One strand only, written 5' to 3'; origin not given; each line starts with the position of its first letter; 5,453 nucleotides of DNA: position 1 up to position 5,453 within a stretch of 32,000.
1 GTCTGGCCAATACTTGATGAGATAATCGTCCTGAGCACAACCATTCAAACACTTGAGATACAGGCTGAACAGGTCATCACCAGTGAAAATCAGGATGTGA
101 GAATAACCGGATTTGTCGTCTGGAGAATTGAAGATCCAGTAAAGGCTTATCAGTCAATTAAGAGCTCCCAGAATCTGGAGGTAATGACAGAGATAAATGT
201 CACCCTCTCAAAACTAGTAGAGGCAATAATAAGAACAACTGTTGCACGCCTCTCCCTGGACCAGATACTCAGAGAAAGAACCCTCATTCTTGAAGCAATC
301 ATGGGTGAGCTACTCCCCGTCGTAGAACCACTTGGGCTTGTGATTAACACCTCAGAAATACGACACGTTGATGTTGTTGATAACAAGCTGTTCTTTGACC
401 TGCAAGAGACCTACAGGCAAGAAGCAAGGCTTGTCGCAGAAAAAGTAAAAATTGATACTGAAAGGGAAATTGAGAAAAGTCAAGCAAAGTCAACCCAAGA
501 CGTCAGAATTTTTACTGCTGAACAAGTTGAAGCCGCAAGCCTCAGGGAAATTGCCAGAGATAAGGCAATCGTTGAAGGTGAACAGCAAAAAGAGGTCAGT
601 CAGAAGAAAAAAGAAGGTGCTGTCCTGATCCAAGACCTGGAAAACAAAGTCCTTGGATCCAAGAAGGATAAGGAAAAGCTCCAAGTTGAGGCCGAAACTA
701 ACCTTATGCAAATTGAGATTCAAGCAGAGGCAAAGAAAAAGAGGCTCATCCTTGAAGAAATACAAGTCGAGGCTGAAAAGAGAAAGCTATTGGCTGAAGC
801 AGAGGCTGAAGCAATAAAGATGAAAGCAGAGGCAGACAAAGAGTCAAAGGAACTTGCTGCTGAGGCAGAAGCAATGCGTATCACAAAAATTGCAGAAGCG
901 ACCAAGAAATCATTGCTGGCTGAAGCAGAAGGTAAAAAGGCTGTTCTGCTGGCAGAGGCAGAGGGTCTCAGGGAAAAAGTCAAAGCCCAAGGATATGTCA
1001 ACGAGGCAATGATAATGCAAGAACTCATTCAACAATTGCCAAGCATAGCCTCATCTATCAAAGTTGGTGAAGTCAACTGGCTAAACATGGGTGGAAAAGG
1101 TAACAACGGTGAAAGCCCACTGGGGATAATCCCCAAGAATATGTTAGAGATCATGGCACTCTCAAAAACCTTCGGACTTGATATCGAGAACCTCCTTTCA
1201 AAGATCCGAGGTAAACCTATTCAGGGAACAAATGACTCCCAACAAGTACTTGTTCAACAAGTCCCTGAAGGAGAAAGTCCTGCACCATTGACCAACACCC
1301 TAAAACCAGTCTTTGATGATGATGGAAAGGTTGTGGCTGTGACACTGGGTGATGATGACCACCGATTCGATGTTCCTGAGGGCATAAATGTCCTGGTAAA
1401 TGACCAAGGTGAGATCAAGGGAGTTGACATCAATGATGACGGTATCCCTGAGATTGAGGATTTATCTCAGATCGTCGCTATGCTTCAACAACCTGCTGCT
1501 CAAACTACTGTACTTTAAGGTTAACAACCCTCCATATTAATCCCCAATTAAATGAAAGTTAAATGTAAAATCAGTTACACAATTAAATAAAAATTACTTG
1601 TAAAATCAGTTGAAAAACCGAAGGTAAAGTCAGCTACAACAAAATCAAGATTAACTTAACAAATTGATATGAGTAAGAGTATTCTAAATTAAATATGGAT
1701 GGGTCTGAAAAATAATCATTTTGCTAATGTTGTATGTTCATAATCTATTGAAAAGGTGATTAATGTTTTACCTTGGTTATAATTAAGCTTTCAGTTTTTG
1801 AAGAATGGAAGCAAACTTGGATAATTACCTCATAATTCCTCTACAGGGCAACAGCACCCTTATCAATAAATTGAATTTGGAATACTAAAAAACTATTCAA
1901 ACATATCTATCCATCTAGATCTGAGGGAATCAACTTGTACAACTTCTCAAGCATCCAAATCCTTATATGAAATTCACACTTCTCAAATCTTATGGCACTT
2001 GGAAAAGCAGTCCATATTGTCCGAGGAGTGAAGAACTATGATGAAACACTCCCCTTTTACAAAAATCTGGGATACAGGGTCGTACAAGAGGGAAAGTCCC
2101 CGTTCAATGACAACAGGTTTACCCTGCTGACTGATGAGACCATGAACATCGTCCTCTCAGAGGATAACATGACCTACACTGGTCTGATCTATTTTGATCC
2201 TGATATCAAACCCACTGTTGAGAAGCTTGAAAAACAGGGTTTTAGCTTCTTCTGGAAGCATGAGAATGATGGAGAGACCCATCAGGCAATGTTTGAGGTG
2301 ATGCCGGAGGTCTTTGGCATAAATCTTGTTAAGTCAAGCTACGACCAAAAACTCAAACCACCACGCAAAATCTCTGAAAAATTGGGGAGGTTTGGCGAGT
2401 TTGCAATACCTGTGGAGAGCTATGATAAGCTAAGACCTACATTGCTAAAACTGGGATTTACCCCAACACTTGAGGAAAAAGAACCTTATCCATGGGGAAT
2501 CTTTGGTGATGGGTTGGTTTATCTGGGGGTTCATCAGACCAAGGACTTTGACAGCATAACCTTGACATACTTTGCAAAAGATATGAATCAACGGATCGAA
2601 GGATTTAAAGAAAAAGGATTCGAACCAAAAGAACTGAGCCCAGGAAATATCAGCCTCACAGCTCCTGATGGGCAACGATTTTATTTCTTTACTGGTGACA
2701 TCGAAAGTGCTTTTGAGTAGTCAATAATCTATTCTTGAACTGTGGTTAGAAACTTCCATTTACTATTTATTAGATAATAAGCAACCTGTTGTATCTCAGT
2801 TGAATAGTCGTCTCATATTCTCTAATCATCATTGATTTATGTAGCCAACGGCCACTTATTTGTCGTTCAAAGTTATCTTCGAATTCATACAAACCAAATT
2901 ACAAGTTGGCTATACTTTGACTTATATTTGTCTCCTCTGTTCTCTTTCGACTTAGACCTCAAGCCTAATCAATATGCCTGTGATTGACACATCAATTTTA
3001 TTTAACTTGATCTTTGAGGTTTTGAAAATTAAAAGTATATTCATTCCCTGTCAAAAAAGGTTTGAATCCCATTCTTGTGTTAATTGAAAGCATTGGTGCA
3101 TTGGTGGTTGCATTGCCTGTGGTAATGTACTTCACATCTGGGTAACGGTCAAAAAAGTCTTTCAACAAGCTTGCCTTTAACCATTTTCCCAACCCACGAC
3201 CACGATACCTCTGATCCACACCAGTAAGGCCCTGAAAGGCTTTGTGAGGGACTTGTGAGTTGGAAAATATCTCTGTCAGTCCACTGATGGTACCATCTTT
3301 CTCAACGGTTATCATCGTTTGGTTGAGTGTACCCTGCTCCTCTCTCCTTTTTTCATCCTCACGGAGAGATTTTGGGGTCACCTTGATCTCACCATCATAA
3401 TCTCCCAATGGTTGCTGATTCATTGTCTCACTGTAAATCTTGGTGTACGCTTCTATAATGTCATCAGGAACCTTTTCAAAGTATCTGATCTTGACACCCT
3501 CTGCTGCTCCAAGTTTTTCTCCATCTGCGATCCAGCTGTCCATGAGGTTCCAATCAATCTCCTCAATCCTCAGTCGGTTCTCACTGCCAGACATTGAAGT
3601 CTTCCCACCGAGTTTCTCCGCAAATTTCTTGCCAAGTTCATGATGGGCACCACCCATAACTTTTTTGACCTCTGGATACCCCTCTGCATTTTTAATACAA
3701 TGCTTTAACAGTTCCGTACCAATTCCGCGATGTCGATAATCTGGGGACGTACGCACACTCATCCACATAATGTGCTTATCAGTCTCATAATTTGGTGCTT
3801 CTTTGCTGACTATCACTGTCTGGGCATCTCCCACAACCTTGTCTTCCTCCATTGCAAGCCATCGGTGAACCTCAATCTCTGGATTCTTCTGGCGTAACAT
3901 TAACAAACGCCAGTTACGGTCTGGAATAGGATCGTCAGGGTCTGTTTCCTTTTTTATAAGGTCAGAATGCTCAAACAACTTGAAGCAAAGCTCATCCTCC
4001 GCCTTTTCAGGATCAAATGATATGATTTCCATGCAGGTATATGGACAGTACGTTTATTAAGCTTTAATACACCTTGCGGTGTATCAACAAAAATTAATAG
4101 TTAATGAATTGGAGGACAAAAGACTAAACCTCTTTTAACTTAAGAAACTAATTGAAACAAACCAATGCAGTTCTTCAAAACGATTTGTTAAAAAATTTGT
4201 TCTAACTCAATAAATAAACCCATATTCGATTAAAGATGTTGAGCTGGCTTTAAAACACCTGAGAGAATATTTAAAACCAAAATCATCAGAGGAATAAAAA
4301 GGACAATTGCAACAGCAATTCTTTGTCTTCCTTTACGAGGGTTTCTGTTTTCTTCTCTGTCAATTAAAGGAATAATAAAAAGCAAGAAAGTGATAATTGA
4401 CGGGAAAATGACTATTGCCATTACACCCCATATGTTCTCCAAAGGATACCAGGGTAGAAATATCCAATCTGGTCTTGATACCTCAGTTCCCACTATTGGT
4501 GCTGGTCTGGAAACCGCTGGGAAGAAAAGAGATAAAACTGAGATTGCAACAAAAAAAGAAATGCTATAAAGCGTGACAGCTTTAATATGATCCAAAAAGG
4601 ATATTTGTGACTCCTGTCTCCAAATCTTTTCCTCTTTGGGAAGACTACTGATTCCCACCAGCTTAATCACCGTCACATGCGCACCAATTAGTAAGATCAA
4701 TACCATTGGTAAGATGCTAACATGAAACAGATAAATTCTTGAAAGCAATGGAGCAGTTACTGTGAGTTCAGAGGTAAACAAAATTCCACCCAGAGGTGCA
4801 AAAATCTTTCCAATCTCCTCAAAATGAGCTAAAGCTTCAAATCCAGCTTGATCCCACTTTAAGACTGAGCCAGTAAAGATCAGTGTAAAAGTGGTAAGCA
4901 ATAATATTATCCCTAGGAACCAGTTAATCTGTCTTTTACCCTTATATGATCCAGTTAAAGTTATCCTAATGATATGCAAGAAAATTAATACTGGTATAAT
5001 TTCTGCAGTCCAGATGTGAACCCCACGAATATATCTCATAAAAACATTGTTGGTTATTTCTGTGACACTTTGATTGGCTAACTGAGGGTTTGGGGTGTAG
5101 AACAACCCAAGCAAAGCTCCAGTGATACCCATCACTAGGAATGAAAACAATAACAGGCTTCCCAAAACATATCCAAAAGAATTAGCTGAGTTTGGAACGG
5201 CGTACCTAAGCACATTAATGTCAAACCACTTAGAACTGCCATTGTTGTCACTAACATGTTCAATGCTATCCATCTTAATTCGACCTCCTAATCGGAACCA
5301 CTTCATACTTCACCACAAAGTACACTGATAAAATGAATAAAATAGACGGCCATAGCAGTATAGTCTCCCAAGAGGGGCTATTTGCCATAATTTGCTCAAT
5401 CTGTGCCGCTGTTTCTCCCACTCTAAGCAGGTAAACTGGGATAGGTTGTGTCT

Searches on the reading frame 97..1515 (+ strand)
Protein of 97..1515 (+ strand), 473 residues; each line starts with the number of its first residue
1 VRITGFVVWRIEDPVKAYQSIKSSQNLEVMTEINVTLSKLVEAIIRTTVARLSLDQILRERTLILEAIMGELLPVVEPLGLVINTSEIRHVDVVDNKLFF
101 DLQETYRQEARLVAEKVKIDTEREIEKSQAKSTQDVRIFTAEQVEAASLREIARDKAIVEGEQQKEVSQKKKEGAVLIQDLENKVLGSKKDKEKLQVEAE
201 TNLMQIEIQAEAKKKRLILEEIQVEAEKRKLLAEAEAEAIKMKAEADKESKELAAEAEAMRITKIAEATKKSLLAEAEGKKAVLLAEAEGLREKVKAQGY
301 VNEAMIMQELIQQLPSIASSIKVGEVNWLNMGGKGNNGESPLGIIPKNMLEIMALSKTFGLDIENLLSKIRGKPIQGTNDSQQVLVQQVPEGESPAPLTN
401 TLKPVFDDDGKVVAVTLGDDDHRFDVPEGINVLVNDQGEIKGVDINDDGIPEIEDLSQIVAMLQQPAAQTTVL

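Call 12: search_protein_families(library=pfam, proteins=[window:97-1515:+], max_evalue=0.001)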
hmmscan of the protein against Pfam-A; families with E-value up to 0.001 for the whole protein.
window:97-1515:+ (473 aa): 2 families
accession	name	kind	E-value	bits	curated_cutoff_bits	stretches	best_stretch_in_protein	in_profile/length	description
PF01145.31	Band_7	-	6.1e-08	33.3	23.6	1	2-118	61-168/176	SPFH domain / Band 7 family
PF15975.10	Flot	-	9.8e-05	22.9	27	0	254-331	1-81/124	Flotillin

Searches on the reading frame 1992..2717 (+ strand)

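Call 12: search_protein_families(library=pfam, proteins=[window:1992-2717:+], max_evalue=0.001)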
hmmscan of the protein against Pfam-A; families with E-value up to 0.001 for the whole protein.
window:1992-2717:+ (242 aa): 1 family
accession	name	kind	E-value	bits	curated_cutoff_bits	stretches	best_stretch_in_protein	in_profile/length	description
PF13669.12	Glyoxalase_4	-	9e-06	26.4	27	0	70-97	77-105/109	Glyoxalase/Bleomycin resistance protein/Dioxygenase superfamily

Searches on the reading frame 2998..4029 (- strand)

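Call 12: search_protein_families(library=pfam, proteins=[window:2998-4029:-], max_evalue=0.001)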
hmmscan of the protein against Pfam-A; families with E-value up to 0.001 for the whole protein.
window:2998-4029:- (343 aa): 6 families
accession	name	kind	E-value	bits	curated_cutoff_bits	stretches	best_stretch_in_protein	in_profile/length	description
PF00583.31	Acetyltransf_1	-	2.9e-17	63.4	20.7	2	31-124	17-96/116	Acetyltransferase (GNAT) family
PF13508.13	Acetyltransf_7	-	6.7e-12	46.1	27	1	57-141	6-81/84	Acetyltransferase (GNAT) domain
PF13673.13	Acetyltransf_10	-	4.5e-09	36.8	23.6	0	50-130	27-96/128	Acetyltransferase (GNAT) domain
PF13302.13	Acetyltransf_3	-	2.5e-06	28.6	25.4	0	13-130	14-123/138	Acetyltransferase (GNAT) domain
PF13527.13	Acetyltransf_9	-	0.00018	21.9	25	0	56-115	43-101/127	Acetyltransferase (GNAT) domain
PF14542.12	Acetyltransf_CG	-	0.0002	21.8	30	0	81-116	17-54/80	GCN5-related N-acetyl-transferase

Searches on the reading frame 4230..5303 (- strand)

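Call 12: search_protein_families(library=pfam, proteins=[window:4230-5303:-], max_evalue=0.001)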
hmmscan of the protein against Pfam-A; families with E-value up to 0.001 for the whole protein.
window:4230-5303:- (357 aa): 2 families
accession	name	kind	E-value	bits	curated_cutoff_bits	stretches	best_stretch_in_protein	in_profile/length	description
PF00033.24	Cytochrome_B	-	1.4e-24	87.4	27.2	1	42-214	11-186/189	Cytochrome b/b6/petB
PF13631.11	Cytochrom_B_N_2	-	5.6e-23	82.2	27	1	104-268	4-164/169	Cytochrome b(N-terminal)/b6/petB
